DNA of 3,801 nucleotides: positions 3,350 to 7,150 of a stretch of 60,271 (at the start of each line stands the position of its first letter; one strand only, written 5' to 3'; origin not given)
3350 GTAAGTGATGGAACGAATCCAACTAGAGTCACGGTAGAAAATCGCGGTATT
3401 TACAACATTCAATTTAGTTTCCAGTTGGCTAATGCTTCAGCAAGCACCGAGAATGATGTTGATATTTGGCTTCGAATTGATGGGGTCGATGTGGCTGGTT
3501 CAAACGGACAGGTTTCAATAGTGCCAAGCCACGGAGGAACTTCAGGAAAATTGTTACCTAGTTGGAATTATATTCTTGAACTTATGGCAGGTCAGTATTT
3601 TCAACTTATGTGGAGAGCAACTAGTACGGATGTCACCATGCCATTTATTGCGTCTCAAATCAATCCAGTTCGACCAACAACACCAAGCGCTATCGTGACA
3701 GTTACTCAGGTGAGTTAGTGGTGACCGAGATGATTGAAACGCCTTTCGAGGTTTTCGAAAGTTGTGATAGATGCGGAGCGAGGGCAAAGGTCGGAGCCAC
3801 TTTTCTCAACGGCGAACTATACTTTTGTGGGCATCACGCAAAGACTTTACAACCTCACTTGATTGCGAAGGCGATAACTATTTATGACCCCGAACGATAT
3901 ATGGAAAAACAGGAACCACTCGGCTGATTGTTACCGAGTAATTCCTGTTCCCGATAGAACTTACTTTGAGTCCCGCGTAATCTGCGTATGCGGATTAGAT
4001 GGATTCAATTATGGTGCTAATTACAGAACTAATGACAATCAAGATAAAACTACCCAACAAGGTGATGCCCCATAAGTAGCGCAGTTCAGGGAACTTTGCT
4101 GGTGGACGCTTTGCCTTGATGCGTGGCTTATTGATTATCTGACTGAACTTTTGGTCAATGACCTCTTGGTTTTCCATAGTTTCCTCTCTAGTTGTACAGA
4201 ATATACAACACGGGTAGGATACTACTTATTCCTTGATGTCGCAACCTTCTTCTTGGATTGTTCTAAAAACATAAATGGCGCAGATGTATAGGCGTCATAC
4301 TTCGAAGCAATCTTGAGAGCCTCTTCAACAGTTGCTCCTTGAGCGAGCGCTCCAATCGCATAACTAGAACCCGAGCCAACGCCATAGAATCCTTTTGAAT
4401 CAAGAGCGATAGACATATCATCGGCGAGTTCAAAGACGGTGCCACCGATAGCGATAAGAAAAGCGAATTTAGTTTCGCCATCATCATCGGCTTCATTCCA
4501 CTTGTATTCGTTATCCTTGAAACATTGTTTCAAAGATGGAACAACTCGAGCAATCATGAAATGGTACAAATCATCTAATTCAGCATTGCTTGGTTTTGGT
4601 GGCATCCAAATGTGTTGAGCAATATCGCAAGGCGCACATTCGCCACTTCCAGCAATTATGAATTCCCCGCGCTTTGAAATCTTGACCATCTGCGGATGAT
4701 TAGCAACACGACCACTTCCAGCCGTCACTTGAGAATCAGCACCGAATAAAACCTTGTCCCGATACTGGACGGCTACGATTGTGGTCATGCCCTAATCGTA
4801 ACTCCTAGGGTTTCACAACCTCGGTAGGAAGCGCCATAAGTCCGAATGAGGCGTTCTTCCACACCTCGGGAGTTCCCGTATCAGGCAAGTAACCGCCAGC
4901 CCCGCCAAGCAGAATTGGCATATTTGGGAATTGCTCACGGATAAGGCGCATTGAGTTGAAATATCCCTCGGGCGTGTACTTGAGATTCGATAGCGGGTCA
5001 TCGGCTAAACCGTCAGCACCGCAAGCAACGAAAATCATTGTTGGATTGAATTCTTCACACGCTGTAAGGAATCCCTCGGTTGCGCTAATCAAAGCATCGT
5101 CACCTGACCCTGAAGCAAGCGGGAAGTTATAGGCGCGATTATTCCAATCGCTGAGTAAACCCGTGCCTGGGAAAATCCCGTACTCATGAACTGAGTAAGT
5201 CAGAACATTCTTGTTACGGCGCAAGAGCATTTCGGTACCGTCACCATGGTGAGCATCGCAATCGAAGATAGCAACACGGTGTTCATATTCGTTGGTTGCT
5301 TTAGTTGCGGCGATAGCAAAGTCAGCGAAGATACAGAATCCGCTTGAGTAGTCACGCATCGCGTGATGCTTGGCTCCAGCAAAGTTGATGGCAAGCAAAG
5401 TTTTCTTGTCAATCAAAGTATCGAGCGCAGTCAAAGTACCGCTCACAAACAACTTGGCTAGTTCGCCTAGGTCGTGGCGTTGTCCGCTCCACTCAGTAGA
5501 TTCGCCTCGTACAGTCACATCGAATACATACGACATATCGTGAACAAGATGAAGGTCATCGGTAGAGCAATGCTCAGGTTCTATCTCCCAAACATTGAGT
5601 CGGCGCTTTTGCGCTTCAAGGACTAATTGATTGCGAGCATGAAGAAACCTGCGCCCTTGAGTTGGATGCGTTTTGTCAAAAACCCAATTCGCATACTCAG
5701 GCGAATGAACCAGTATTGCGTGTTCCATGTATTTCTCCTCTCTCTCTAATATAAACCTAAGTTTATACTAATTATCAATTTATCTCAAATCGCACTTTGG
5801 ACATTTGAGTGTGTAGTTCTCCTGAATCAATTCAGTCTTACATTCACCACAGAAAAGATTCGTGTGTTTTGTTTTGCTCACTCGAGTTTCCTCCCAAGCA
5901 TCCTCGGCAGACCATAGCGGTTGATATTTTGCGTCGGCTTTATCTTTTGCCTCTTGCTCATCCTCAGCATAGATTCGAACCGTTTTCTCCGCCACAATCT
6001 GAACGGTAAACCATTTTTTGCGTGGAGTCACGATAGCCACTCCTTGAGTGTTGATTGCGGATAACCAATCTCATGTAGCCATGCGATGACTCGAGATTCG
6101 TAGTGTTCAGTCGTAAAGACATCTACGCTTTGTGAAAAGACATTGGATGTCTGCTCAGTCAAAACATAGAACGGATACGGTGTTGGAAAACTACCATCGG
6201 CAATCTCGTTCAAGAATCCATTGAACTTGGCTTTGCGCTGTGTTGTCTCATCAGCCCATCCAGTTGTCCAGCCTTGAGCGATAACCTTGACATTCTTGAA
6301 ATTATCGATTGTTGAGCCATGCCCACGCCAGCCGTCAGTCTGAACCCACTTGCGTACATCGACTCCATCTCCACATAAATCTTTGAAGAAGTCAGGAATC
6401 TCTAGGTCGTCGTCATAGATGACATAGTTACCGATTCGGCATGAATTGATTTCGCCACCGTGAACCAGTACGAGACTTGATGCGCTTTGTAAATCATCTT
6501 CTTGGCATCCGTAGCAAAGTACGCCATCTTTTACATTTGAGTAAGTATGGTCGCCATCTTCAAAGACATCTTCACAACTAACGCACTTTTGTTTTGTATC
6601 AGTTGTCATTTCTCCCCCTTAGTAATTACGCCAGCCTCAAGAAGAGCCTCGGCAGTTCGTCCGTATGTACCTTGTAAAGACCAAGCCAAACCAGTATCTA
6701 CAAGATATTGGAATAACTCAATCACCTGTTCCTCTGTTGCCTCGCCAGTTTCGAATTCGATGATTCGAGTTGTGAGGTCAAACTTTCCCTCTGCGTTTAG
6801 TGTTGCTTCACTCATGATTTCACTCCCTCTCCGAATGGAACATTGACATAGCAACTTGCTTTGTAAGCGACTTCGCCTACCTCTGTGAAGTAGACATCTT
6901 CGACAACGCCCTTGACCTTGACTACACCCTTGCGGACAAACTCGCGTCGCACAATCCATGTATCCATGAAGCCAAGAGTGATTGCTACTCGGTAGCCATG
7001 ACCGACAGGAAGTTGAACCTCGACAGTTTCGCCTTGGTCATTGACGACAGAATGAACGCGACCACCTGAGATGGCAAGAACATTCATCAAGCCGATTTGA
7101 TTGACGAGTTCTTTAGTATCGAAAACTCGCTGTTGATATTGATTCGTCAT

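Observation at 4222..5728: Adjacent early genes encode an HDAC-family deacetylase and a proteasome-beta/HslV-like Thr peptidase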

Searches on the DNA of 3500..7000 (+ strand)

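Call 6: search_dna_similar(query=window:3500-7000:+, collection=phages, mode=near, max_rows=30)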
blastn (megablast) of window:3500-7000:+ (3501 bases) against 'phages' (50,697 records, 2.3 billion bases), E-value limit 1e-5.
No match.
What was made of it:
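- Tried and rejected: Megablast of 3.5 kb against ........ found nothing (call 6).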

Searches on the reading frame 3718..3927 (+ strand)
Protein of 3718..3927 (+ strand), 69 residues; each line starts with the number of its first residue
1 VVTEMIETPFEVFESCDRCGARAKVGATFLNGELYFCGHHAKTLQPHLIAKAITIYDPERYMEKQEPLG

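Call 62: search_protein_families(library=pfam, proteins=[window:3718-3927:+], max_evalue=0.01)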
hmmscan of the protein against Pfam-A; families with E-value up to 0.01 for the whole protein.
window:3718-3927:+ (69 aa): 1 family
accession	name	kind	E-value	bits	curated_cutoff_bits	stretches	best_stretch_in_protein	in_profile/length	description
PF24254.1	DUF7455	-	1.7e-17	63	27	1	14-58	5-50/54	Domain of unknown function (DUF7455)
